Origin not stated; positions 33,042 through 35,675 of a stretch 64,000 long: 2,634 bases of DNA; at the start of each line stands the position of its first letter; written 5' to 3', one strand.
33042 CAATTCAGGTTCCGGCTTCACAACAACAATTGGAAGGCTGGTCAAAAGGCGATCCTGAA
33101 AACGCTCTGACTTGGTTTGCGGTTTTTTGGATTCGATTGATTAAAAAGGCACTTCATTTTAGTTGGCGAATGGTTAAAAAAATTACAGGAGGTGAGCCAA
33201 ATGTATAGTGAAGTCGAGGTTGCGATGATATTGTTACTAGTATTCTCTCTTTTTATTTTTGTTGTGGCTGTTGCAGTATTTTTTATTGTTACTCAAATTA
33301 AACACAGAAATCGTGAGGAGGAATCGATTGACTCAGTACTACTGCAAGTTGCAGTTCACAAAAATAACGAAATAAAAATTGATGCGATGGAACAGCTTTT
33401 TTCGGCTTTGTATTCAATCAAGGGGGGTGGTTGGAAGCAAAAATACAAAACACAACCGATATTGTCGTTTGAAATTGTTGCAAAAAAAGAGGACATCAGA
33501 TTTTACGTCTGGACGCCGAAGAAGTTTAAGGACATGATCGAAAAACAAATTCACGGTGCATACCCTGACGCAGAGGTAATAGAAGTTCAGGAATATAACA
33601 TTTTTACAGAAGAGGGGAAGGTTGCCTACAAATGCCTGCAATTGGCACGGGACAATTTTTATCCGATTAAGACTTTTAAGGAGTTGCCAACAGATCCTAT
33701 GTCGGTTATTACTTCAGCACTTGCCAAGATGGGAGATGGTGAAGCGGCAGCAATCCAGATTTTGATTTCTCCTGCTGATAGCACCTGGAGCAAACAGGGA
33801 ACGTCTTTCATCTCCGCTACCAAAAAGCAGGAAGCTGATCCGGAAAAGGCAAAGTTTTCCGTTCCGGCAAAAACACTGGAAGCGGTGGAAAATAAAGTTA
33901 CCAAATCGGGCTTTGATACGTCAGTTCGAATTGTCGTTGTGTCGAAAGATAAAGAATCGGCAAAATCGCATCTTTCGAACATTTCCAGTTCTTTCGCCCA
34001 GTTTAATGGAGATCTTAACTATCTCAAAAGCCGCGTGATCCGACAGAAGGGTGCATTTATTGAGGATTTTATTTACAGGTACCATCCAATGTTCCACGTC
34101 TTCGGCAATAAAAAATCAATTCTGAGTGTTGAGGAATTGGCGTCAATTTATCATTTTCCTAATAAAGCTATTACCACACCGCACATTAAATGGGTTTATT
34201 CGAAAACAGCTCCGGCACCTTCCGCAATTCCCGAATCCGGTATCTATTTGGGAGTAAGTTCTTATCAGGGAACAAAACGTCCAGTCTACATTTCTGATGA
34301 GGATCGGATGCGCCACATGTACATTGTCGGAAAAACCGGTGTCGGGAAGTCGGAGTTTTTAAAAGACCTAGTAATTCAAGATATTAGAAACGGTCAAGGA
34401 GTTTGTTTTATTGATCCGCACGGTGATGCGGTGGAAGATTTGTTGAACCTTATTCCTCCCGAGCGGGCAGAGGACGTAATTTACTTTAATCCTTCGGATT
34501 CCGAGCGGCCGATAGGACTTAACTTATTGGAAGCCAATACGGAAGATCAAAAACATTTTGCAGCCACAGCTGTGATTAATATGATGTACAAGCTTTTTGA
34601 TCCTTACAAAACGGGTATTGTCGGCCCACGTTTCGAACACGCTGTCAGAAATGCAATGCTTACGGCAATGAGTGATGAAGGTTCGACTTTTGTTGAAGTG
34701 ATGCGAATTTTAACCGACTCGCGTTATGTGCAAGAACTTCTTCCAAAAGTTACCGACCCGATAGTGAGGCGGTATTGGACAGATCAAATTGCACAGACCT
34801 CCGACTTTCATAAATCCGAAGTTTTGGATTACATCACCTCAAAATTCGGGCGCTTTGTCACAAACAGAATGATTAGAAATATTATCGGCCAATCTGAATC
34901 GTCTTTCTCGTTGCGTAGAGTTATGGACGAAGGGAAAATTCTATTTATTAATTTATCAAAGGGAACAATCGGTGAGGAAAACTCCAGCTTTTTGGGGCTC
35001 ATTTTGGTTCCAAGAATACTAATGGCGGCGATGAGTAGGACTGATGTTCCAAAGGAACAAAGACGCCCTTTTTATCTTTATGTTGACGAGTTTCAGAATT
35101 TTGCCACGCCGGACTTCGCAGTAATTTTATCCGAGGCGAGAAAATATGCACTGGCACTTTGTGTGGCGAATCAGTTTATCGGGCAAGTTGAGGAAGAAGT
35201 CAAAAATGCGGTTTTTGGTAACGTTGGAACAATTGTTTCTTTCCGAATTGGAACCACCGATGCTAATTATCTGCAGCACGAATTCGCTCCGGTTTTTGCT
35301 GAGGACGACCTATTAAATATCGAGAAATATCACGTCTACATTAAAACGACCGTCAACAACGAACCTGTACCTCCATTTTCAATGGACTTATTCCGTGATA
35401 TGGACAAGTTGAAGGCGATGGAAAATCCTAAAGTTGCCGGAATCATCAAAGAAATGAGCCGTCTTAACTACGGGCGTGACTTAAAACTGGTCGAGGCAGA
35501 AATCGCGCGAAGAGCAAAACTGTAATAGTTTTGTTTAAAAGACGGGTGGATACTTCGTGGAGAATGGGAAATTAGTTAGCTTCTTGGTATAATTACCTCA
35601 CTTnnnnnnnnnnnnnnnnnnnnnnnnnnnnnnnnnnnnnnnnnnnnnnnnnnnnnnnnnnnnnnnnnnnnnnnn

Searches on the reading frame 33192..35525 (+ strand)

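Call 77: search_protein_families(library=pfam, proteins=[window:33192-35525:+], max_evalue=0.0001)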
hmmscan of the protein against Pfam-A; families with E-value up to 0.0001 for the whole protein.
window:33192-35525:+ (777 aa): 2 families
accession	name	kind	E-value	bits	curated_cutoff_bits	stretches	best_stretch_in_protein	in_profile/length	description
PF10412.15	TrwB_AAD_bind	-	6e-10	39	20.5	1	370-676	12-300/387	Type IV secretion-system coupling protein DNA-binding domain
PF01935.23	DUF87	-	1.4e-07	32.3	23.2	1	359-457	8-101/220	Helicase HerA, central domain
